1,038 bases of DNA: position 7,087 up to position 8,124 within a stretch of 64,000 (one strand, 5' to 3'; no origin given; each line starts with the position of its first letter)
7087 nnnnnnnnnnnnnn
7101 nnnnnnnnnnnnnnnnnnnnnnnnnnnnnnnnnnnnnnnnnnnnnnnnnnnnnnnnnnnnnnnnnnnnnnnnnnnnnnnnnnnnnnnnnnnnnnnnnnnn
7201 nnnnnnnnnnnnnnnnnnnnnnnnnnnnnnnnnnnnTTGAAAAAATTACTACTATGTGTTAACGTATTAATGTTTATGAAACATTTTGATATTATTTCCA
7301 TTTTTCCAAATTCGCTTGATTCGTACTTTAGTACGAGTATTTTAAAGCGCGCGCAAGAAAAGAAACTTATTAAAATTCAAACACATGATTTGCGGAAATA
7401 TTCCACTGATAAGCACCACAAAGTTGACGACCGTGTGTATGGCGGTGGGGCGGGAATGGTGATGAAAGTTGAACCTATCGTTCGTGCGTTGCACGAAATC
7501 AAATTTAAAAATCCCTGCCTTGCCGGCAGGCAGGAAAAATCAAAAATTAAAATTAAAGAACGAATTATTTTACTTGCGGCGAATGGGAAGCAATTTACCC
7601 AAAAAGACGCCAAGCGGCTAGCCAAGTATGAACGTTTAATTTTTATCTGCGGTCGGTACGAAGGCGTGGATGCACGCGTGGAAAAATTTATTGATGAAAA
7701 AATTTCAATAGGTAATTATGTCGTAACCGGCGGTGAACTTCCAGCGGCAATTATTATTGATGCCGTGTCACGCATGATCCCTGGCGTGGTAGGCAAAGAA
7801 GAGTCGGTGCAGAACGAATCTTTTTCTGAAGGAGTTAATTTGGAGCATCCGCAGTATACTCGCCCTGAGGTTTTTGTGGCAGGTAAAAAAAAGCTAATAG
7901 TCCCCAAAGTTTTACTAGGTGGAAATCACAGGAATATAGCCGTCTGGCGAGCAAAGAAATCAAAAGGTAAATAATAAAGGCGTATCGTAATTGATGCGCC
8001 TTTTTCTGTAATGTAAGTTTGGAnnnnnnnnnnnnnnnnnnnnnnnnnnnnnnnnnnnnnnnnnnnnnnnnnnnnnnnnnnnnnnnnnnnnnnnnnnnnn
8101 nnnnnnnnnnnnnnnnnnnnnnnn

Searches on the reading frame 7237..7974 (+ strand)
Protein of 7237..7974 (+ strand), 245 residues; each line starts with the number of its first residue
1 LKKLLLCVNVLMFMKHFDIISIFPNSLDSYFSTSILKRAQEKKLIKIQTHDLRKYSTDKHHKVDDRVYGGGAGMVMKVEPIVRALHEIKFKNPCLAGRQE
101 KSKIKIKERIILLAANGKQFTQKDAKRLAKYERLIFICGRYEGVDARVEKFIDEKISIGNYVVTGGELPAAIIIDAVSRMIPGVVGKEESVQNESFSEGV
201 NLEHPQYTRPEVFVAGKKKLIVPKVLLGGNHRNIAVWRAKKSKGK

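Call 3: search_protein_families(library=pfam, proteins=[window:7237-7974:+], max_evalue=0.1)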
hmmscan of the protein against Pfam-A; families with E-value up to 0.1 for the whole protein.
window:7237-7974:+ (245 aa): 4 families
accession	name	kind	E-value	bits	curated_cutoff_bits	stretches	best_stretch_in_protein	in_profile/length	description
PF01746.26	tRNA_m1G_MT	-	6.2e-52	176.6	27.3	1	37-243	2-187/195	tRNA (Guanine-1)-methyltransferase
PF02590.22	SPOUT_MTase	-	0.0072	16.8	27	1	102-162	61-127/154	Predicted SPOUT methyltransferase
PF05823.17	Gp-FAR-1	-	0.011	16.5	29.2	1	84-123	42-81/149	Nematode fatty acid retinoid binding protein (Gp-FAR-1)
PF03587.19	EMG1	-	0.043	13.7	28.2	0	104-164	132-184/197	EMG1/NEP1 methyltransferase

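Call 46: find_related_loci(query=A3, collection=metagenome_contigs, flank=8000)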
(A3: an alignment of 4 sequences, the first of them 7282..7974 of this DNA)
Query A3 (230 aa) in metagenome_contigs; peptide patterns used: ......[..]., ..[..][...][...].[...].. (x = any residue, [..] = any of these).
600 stretches matched a pattern (row limit reached: there are more); 597 encode a relative of the query (tblastn E <= 1e-3); the best 80 are kept; 80 distinct loci.
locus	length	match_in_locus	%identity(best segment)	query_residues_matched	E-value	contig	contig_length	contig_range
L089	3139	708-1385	57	3-228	5e-82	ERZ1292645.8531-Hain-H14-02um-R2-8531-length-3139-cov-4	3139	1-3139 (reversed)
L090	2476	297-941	53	2-227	7e-81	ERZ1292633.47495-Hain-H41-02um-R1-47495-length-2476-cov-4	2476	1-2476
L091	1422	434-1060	54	1-223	7e-84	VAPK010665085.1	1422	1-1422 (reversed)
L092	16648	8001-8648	53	2-225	7e-79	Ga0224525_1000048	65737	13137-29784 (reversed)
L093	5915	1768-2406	55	2-223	3e-77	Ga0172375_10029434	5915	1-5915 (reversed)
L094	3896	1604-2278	52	1-223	3e-76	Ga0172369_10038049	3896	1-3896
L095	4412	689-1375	56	1-225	1e-75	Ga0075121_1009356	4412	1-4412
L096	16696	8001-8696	53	2-228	8e-75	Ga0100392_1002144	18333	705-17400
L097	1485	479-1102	55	2-222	2e-78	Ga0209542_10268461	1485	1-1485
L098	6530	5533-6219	50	2-230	2e-72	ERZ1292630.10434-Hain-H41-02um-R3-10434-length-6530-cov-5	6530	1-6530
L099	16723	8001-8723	51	2-228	5e-72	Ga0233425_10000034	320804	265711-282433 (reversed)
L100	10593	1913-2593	51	2-227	4e-72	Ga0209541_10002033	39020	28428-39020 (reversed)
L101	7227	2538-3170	53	2-226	3e-70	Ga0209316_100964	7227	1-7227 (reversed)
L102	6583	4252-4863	52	2-225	2e-70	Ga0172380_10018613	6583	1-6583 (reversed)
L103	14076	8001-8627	52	1-225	4e-70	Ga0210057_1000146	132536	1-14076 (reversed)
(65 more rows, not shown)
